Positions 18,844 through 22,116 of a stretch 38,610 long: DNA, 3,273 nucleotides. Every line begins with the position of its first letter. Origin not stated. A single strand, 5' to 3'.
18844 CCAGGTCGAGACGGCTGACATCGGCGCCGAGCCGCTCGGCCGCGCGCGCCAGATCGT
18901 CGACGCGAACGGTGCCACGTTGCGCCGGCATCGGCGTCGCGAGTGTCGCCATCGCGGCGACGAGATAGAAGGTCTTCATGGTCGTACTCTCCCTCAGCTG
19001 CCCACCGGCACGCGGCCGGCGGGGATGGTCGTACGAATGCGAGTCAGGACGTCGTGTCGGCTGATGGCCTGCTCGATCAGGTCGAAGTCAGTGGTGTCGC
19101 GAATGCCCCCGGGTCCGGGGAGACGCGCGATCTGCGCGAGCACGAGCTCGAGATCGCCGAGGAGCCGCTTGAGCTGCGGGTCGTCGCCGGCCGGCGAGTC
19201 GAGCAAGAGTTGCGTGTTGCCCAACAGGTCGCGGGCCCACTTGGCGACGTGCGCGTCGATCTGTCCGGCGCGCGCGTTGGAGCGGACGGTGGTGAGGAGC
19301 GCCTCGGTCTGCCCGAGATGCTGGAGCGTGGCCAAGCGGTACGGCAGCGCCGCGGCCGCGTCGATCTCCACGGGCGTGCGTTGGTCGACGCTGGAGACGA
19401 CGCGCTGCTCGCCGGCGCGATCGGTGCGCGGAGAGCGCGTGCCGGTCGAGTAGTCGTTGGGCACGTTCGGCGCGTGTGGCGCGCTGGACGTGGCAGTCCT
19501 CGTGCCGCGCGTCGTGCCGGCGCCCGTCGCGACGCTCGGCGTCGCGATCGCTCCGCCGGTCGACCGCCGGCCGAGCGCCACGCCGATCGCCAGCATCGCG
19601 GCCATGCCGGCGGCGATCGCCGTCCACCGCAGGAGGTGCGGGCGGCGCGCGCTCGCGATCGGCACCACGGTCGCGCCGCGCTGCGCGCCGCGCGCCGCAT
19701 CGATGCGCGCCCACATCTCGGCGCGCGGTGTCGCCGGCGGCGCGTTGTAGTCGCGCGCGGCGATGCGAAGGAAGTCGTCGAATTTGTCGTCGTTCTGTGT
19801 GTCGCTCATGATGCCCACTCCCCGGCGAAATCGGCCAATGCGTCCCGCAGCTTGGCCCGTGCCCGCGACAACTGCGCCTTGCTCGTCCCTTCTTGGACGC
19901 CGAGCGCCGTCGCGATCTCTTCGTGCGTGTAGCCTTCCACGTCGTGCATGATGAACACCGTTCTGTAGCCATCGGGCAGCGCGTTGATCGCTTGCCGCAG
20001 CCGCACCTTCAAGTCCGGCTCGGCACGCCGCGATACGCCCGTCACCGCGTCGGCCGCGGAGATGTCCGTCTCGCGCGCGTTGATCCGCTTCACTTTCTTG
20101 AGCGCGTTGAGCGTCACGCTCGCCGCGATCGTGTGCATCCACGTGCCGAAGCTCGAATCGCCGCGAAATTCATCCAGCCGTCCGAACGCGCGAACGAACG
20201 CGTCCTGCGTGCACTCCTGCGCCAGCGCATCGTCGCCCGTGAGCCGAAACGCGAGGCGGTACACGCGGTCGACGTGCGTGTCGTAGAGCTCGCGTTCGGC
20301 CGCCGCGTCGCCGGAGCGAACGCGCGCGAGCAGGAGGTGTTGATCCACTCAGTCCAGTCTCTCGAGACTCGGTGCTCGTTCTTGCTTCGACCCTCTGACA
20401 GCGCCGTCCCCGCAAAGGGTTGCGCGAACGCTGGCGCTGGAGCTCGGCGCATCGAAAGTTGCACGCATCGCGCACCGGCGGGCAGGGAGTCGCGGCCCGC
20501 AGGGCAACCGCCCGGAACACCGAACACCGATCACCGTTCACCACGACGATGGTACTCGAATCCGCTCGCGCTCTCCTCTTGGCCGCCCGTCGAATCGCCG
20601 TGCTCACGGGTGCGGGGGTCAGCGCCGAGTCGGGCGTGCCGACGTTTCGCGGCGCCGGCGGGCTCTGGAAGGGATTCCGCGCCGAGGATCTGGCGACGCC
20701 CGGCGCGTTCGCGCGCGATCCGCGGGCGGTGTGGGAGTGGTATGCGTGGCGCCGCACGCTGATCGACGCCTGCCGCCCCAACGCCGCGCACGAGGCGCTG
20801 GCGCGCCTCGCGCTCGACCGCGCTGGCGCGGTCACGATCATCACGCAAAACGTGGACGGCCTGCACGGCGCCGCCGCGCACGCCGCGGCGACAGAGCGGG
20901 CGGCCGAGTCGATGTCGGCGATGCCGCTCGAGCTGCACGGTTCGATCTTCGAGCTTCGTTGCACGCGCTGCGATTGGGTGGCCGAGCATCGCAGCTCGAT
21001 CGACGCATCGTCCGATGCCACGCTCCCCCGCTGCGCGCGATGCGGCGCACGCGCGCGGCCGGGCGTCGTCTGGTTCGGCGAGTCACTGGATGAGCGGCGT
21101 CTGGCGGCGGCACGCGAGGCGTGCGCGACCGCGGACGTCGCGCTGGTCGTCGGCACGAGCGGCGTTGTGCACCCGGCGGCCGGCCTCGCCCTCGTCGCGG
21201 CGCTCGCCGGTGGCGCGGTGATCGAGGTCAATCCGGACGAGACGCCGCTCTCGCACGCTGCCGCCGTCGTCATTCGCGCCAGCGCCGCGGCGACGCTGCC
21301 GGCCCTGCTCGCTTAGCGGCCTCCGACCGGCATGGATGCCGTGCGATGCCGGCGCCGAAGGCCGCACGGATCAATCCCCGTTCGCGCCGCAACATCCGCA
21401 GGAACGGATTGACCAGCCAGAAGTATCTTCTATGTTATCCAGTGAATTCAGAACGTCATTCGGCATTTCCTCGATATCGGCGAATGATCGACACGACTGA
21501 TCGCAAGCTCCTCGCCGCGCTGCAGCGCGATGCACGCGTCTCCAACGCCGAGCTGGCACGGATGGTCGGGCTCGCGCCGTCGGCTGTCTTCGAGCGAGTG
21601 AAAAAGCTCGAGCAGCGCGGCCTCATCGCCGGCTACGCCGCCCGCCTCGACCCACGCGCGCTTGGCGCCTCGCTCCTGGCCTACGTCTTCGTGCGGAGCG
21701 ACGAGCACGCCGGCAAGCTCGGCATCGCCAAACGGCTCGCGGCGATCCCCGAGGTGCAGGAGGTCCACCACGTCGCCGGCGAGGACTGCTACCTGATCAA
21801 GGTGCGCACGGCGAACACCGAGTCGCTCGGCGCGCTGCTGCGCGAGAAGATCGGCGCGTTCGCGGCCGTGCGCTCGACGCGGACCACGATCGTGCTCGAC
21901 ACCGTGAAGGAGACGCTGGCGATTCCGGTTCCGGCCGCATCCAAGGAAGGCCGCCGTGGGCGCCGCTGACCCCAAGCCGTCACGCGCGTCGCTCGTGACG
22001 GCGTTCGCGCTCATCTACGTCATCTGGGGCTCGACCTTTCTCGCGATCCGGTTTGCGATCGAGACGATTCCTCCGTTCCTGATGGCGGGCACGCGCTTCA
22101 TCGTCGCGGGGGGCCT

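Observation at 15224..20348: ECF sigma / anti-sigma operon followed by three paralogous secreted HEAT-like repeat proteins with a shared C-terminal tail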

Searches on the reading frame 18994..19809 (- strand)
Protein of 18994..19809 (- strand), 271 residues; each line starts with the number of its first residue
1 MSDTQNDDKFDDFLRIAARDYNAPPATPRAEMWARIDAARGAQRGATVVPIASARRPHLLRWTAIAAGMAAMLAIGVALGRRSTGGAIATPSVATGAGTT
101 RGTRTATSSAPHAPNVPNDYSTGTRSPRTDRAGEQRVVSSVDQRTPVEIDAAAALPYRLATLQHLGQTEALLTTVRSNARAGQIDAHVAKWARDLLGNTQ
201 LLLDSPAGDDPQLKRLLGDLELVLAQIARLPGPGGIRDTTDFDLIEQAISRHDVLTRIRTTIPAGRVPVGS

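Call 3: search_protein_families(library=pfam, proteins=[window:18994-19809:-], max_evalue=0.1)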
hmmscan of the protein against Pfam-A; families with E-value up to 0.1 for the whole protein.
window:18994-19809:- (271 aa): 1 family
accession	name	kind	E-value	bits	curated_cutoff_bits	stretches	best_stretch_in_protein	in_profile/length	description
PF17259.7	DUF5325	-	0.03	14.6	25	1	67-89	14-36/61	Family of unknown function (DUF5325)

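Call 4: search_protein_families(library=ncbifam, proteins=[window:18994-19809:-], max_evalue=0.1)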
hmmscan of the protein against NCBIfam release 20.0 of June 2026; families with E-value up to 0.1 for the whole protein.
window:18994-19809:- (271 aa): 1 family
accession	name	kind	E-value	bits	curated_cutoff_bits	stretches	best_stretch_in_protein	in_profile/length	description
NF052375.1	antisigma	equivalog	0.002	18.2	100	1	23-108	45-131/217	anti-sigma factor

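Call 22: find_homologous_proteins(query=window:18994-19809:-)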
Query window:18994-19809:- (271 aa): 1207 proteins with E <= 0.001 among 8000 candidates; the best 120 are listed.
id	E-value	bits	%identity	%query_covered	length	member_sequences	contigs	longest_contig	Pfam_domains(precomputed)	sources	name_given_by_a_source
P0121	9.3e-169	577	100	100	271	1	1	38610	-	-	-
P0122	4.5e-84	300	61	98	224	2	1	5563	-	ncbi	-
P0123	3.8e-66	241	54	98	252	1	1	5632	-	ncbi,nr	ncbi:MAG: hypothetical protein M3081_17760 [Gemmatimonadota bacterium]|nr:hypothetical protein [Gemm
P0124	1.9e-62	229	54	100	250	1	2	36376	-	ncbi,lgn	-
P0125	8.1e-53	198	46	100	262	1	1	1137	-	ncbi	-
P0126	5.3e-52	195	46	98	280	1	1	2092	-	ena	-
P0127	5.6e-50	188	48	98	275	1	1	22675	-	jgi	jgi:hypothetical protein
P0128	4.3e-49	185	45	98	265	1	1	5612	-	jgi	jgi:hypothetical protein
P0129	5.7e-49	185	42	94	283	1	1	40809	-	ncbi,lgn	ncbi:MAG TPA: hypothetical protein VF041_16640 [Gemmatimonadaceae bacterium]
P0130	1.3e-48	184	44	94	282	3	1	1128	-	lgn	-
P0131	6.4e-48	182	46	91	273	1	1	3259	-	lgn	-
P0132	3.1e-46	176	41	98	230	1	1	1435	-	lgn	-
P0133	4.8e-46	175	46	98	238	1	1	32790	-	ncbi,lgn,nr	ncbi:MAG TPA: hypothetical protein VFW98_13475 [Gemmatimonadaceae bacterium]|nr:hypothetical protein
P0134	6.0e-46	175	42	96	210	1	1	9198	-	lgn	-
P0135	6.5e-46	175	44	96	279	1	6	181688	-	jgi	jgi:hypothetical protein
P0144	7.1e-44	168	43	97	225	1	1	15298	-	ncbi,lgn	ncbi:MAG TPA: hypothetical protein VF188_05270 [Longimicrobiales bacterium]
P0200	4.8e-40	156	38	96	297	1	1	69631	-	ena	-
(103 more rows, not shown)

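Call 54: find_encoding_contigs(protein=P0144, flank=6000, max_places=1)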
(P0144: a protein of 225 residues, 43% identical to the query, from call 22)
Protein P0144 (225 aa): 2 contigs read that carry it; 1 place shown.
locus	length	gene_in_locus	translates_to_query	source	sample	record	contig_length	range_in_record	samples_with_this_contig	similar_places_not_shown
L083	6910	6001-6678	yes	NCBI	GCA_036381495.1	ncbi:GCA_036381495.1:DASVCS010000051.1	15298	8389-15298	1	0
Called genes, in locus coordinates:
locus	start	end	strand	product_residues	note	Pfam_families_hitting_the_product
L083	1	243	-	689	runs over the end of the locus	PF00989:PAS, PF08448:PAS_4, PF13426:PAS_9, PF01590:GAF, PF13185:GAF_2, PF13492:GAF_3, PF00512:HisKA, PF02518:HATPase_c, +4 more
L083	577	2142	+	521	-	PF04389:Peptidase_M28, PF01546:Peptidase_M20 (weak)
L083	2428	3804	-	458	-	PF04389:Peptidase_M28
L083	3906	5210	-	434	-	PF01979:Amidohydro_1, PF07969:Amidohydro_3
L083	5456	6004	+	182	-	PF07638:Sigma70_ECF (faint), PF04542:Sigma70_r2, PF08281:Sigma70_r4_2, PF04545:Sigma70_r4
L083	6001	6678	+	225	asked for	-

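Call 55: find_encoding_contigs(protein=P0200, flank=6000, max_places=1)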
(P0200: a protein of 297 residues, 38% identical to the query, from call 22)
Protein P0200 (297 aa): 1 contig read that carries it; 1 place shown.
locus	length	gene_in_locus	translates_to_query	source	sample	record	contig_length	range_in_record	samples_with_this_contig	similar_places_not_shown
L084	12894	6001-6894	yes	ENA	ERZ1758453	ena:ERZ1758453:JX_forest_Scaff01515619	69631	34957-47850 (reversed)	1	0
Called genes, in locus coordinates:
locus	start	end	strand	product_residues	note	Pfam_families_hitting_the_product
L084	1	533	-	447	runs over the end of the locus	PF00285:Citrate_synt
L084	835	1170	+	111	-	PF01042:Ribonuc_L-PSP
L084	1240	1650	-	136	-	PF01878:EVE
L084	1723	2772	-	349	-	-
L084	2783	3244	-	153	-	-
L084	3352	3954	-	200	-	PF00702:Hydrolase, PF13419:HAD_2 (weak)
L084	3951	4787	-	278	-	PF01551:Peptidase_M23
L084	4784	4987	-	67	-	-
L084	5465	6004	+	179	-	PF07638:Sigma70_ECF (weak), PF04542:Sigma70_r2, PF08281:Sigma70_r4_2, PF04545:Sigma70_r4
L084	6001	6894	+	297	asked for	-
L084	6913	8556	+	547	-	PF03130:HEAT_PBS (faint), PF13646:HEAT_2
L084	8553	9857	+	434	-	PF13646:HEAT_2 (faint)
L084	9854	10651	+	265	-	PF03130:HEAT_PBS (faint), PF13646:HEAT_2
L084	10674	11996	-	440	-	-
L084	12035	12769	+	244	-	-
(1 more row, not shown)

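Call 56: find_encoding_contigs(protein=P0135, flank=6000, max_places=1)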
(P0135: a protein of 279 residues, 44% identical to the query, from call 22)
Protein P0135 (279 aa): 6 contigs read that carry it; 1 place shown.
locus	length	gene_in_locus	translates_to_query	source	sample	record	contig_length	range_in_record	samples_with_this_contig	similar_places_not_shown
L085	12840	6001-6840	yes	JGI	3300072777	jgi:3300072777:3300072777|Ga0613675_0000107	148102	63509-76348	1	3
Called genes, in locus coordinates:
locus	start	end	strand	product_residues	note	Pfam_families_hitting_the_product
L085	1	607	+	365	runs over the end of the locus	-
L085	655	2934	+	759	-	PF00930:DPPIV_N, PF26549:Tricorn_N (faint), PF02129:Peptidase_S15, PF20434:BD-FAE (faint), PF00326:Peptidase_S9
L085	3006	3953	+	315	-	PF01619:Pro_dh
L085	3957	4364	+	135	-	-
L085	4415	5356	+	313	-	PF03193:RsgA_GTPase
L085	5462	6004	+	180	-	PF04542:Sigma70_r2, PF08281:Sigma70_r4_2, PF04545:Sigma70_r4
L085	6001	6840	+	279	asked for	-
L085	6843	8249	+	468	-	PF13174:TPR_6 (faint), PF13525:YfiO (weak), PF03130:HEAT_PBS (faint), PF13646:HEAT_2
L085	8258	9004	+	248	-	PF03130:HEAT_PBS (faint), PF13646:HEAT_2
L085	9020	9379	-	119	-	PF05635:23S_rRNA_IVP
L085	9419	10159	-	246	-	-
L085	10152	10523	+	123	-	-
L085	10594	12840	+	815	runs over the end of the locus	PF19313:DUF5916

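Call 67: search_protein_families(library=padloc, proteins=[window:18994-19809:-], max_evalue=0.001)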
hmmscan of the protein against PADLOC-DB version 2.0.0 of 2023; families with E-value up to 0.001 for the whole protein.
window:18994-19809:- (271 aa): 0 families

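Call 80: search_solved_structures(query=A2, max_evalue=1)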
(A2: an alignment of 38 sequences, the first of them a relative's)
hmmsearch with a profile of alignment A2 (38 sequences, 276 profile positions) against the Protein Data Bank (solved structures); distinct sequences matched with E-value up to 1: 3.
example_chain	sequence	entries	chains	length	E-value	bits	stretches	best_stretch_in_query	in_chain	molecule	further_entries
8j07_2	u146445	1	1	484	0.38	13.7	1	205-271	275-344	Dynein regulatory complex subunit 2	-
8fed_K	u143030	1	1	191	0.6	13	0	73-122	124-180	Transmembrane protein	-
7zg6_A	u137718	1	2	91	0.86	12.5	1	155-225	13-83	DUF1778 domain-containing protein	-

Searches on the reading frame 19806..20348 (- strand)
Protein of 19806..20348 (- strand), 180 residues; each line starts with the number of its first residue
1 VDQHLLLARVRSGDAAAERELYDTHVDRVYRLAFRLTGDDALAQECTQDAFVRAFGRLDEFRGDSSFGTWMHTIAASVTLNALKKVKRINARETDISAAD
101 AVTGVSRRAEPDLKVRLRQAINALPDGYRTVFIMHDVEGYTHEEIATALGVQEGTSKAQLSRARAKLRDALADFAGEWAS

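Call 3: search_protein_families(library=pfam, proteins=[window:19806-20348:-], max_evalue=0.1)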
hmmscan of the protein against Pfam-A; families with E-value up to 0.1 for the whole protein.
window:19806-20348:- (180 aa): 6 families
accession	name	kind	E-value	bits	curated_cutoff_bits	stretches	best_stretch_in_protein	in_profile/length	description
PF08281.18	Sigma70_r4_2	-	5.5e-19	68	25.7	1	116-167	3-54/54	Sigma-70, region 4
PF04542.20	Sigma70_r2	-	5.9e-16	58.5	24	1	21-88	1-70/71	Sigma-70 region 2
PF04545.22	Sigma70_r4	-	1.3e-08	34.7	24.1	1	120-168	1-49/50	Sigma-70, region 4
PF07638.17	Sigma70_ECF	-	7e-08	33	21.1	1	6-172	7-184/185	ECF sigma factor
PF19672.4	DUF6175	-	0.0047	16.5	23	1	83-161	70-156/293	Family of unknown function (DUF6175)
PF19688.4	DUF6189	-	0.022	15.4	25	1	42-118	17-89/102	Family of unknown function (DUF6189)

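Call 4: search_protein_families(library=ncbifam, proteins=[window:19806-20348:-], max_evalue=0.1)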
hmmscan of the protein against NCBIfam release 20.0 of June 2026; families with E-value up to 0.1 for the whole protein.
window:19806-20348:- (180 aa): 100 families (the best 25 are shown)
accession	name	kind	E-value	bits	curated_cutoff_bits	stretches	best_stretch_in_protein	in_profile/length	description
NF008888.0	PRK11922.1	equivalog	3.1e-34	118.6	204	1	4-173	18-198/231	RNA polymerase sigma factor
NF007229.0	PRK09647.1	equivalog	1.4e-30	106.3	265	1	19-174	47-205/220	RNA polymerase sigma factor SigE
NF007216.0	PRK09638.1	equivalog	2.6e-29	102.3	194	1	1-171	3-174/180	RNA polymerase sigma factor SigY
NF007225.0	PRK09643.1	equivalog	1e-28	100.4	190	1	3-175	15-186/204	RNA polymerase sigma factor SigM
TIGR02937.1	sigma70-ECF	superfamily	1.4e-27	96.4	42.9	1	17-171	2-165/165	sigma-70 family RNA polymerase sigma factor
TIGR02948.1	SigW_bacill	equivalog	2.9e-26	92.7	243.1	1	7-173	9-186/187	RNA polymerase sigma factor SigW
NF004113.0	PRK05602.1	equivalog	4e-26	91.9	208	1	5-173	34-203/211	RNA polymerase sigma factor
NF007223.0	PRK09641.1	equivalog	4.3e-26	91.9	209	1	7-172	9-185/187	RNA polymerase sigma factor SigW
NF009166.1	PRK12513.1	equivalog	2.2e-25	89.5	206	1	5-173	11-188/193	RNA polymerase sigma factor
NF058625.1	sigma_PG0214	equivalog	2.3e-25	89.3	130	1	27-172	15-162/170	GFO_1088 family ECF-type sigma factor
NF009171.0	PRK12518.1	equivalog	2.5e-25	89.4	208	1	4-171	15-184/191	RNA polymerase sigma factor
TIGR02983.1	SigE-fam_strep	subfamily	3.5e-25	88.8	141.55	1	17-172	7-159/162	SigE family RNA polymerase sigma factor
TIGR02985.1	Sig70_bacteroi1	subfamily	8.8e-24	84.6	126.4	1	19-171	4-162/162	RNA polymerase sigma-70 factor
TIGR02950.1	SigM_subfam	subfamily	6.1e-23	81.4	147.95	1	20-170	4-157/159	RNA polymerase sigma factor, SigM family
TIGR02939.1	RpoE_Sigma70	equivalog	1.1e-21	77.8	236.15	1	4-171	8-186/190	RNA polymerase sigma factor RpoE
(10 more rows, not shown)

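Call 67: search_protein_families(library=padloc, proteins=[window:19806-20348:-], max_evalue=0.001)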
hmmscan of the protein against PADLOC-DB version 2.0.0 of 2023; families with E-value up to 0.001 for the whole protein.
window:19806-20348:- (180 aa): 0 families

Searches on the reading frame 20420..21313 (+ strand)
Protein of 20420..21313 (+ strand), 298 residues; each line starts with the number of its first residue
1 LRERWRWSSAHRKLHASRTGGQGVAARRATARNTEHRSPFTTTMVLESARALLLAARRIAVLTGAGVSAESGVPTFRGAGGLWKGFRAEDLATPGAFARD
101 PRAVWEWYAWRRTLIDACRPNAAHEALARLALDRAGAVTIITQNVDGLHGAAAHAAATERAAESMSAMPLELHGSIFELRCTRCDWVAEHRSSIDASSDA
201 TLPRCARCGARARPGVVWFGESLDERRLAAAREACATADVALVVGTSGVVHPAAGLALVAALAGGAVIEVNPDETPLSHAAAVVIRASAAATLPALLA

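Call 62: search_protein_families(library=pfam, proteins=[window:20420-21313:+], max_evalue=0.0001)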
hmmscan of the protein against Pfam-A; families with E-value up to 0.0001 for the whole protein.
window:20420-21313:+ (298 aa): 1 family
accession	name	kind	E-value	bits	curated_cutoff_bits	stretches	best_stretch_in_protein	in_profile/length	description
PF02146.23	SIR2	-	5.2e-43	147.5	24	1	64-252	1-180/180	Sir2 family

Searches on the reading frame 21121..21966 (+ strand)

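Call 62: search_protein_families(library=pfam, proteins=[window:21121-21966:+], max_evalue=0.0001)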
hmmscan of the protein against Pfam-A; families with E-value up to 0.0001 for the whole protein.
window:21121-21966:+ (282 aa): 6 families
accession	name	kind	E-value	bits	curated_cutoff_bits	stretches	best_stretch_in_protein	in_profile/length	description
PF01037.27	AsnC_trans_reg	-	5.4e-19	68.3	25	1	202-261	14-73/73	Lrp/AsnC ligand binding domain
PF13404.12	HTH_AsnC-type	-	3.3e-17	62.5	27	1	123-164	1-42/42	AsnC-type helix-turn-helix domain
PF13412.12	HTH_24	-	5e-17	61.6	21.9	1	124-169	2-47/48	Winged helix-turn-helix DNA-binding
PF01047.28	MarR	-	7.2e-06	26.2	24.6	1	130-170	8-48/59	MarR family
PF22482.2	AsnC_trans_reg_3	-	1.8e-05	25.2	24.4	1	202-265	27-89/95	PF0864 C-terminal dimeric alpha+beta barrel domain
PF09339.16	HTH_IclR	-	2.2e-05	24.6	22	1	130-169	8-48/52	IclR helix-turn-helix domain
